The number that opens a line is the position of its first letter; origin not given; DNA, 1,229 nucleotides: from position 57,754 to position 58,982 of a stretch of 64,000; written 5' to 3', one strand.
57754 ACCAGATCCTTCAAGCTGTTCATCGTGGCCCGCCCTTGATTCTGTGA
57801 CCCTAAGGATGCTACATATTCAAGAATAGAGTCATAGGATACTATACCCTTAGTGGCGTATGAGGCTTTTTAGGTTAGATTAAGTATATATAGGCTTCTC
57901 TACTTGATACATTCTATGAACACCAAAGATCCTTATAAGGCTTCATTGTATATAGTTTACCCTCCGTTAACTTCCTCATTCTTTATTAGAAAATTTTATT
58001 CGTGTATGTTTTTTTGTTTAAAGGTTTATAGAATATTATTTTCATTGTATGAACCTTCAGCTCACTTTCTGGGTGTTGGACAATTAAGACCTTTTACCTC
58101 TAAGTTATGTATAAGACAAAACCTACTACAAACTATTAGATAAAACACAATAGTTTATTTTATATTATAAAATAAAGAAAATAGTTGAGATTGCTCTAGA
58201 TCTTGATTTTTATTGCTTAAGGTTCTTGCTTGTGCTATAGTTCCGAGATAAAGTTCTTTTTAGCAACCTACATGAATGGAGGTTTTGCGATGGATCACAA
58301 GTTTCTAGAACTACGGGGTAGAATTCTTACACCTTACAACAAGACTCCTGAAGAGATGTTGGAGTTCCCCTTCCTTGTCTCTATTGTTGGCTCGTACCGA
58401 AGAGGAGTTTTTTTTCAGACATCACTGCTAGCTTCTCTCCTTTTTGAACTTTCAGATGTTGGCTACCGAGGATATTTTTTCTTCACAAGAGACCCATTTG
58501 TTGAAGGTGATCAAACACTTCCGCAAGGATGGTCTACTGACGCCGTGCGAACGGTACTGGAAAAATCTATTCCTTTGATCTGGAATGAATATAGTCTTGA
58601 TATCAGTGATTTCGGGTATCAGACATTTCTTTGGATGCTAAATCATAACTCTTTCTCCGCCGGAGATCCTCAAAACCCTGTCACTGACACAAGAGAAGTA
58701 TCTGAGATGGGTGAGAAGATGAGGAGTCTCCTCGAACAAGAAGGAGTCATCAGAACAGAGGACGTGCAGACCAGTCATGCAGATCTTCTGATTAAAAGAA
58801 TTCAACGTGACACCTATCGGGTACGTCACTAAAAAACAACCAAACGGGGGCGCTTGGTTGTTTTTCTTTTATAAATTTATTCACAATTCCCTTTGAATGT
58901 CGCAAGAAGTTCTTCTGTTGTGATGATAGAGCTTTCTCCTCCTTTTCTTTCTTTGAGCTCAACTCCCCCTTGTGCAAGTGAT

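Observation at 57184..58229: Two tandem ~34-aa hydrophobic peptide genes followed by an ~800-bp gene-free AT-rich stretch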

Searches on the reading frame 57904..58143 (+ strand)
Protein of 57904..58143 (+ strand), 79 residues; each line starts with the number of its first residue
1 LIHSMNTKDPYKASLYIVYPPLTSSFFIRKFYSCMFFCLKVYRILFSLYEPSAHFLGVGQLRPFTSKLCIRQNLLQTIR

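Call 80: search_protein_families(library=phrogs, proteins=[window:57904-58143:+], max_evalue=0.01)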
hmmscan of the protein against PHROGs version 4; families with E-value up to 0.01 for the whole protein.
window:57904-58143:+ (79 aa): 0 families

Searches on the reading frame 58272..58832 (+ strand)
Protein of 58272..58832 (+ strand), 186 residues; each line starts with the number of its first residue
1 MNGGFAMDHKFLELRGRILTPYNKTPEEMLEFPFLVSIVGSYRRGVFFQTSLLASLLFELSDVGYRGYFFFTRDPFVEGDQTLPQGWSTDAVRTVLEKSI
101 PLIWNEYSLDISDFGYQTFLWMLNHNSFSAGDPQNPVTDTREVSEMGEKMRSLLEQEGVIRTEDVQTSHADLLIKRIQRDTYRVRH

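Call 41: search_protein_families(library=pfam, proteins=[window:58272-58832:+], max_evalue=1)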
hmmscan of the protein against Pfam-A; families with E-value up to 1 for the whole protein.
window:58272-58832:+ (186 aa): 0 families

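Call 42: search_protein_families(library=ncbifam, proteins=[window:58272-58832:+], max_evalue=1)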
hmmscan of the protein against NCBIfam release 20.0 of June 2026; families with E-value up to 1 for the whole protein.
window:58272-58832:+ (186 aa): 0 families

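Call 66: find_homologous_proteins(query=window:58272-58832:+, max_evalue=0.001)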
Query window:58272-58832:+ (186 aa): 1 proteins with E <= 0.001 among 92 candidates.
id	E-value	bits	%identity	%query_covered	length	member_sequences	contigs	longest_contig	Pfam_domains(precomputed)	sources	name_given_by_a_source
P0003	1.1e-116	405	100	97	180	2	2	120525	-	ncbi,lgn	-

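Call 67: find_encoding_contigs(protein=P0003, flank=10000, max_places=4)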
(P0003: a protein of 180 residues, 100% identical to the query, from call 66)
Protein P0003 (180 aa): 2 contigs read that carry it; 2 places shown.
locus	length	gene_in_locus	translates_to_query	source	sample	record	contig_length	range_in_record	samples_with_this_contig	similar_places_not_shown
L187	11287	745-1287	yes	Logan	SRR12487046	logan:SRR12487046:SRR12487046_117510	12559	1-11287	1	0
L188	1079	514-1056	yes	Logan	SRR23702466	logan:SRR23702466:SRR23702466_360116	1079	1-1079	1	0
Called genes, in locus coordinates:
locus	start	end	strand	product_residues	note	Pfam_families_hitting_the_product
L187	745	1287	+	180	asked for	-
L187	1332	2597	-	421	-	PF00587:tRNA-synt_2b, PF03129:HGTP_anticodon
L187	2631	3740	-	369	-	PF02163:Peptidase_M50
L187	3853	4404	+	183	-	-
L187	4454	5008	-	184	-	PF01765:RRF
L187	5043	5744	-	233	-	PF13177:DNA_pol3_delta2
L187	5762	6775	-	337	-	PF00022:Actin, PF06723:MreB_Mbl, PF00012:HSP70, PF14450:FtsA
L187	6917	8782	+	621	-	-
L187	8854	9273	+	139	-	-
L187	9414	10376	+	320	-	PF01408:GFO_IDH_MocA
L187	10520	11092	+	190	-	PF01327:Pep_deformylase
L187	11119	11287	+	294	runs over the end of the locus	PF00551:Formyl_trans_N, PF02911:Formyl_trans_C (weak)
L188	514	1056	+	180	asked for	-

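Call 80: search_protein_families(library=phrogs, proteins=[window:58290-58832:+], max_evalue=0.01)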
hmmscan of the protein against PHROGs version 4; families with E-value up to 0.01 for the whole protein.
window:58290-58832:+ (180 aa): 0 families
